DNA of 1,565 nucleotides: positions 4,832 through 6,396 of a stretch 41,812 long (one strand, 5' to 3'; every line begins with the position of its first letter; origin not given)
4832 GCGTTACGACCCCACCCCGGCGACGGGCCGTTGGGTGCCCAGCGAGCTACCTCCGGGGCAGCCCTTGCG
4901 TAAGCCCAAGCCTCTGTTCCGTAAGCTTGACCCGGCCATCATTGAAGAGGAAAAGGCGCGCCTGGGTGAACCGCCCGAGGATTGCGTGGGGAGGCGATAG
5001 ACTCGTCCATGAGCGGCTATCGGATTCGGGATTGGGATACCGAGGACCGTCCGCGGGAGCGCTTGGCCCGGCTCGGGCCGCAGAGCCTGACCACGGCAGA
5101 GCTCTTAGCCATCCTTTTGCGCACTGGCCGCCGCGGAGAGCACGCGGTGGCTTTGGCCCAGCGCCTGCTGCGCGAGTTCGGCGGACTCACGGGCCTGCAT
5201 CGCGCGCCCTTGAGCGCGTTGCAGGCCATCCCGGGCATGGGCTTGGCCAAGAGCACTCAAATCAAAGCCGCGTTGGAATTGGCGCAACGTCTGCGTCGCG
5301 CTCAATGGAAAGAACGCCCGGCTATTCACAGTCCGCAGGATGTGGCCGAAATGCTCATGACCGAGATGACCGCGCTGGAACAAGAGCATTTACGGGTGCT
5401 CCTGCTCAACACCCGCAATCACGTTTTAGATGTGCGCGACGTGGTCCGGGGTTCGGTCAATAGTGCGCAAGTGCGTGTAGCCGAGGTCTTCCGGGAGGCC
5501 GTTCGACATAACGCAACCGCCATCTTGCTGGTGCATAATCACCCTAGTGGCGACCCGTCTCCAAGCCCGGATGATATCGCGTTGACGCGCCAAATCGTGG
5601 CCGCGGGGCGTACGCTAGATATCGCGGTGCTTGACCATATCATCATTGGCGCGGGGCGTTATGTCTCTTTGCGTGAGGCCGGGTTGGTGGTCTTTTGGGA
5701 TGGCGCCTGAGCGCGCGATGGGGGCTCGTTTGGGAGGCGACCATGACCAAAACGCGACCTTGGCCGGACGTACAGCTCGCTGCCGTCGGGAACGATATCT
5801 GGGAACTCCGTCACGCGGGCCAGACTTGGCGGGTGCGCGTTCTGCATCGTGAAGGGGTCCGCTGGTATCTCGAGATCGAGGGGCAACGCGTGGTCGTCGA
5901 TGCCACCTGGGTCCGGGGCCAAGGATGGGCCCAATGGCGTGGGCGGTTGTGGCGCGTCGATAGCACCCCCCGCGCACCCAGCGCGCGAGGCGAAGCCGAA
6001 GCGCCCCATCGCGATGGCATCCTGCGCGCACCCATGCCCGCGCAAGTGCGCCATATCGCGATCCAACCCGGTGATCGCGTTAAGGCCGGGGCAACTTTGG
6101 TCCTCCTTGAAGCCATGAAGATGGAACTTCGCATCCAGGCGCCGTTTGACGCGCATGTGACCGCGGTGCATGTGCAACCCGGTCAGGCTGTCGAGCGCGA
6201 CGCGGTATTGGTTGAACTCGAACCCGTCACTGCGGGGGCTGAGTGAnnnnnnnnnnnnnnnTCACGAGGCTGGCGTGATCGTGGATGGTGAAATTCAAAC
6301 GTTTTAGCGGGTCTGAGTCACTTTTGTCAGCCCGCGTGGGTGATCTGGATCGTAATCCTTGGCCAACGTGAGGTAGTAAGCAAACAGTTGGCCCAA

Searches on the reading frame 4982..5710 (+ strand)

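Call 17: search_protein_families(library=pfam, proteins=[window:4982-5710:+], max_evalue=0.001)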
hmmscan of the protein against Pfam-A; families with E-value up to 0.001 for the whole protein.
window:4982-5710:+ (242 aa): 3 families
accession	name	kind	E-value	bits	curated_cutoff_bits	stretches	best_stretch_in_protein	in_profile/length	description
PF04002.20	RadC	-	2.2e-44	150.7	22.1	1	115-235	1-121/121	RadC-like JAB domain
PF20582.4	UPF0758_N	-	4.6e-27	94.3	27.1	1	15-91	1-76/77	UPF0758 N-terminal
PF14464.11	Prok-JAB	-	1.4e-05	25.4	25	1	126-216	10-95/114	Prokaryotic homologs of the JAB domain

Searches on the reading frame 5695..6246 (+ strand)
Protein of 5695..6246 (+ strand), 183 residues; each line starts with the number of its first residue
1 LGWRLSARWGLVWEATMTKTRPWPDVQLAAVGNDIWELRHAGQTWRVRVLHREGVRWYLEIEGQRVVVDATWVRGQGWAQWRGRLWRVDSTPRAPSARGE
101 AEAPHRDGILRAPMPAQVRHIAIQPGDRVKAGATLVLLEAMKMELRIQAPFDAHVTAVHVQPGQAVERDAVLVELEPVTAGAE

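Call 17: search_protein_families(library=pfam, proteins=[window:5695-6246:+], max_evalue=0.001)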
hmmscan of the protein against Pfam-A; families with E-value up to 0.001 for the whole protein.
window:5695-6246:+ (183 aa): 3 families
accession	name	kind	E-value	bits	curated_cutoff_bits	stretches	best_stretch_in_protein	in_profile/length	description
PF00364.28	Biotin_lipoyl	-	1.2e-13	51.1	22.1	1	110-175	3-73/73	Biotin-requiring enzyme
PF13533.13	Biotin_lipoyl_2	-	2.4e-07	30.8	29.8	1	146-175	2-31/32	Biotin-lipoyl like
PF13437.12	HlyD_3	-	8.3e-07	30.2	22.2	0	147-177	2-32/106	HlyD family secretion protein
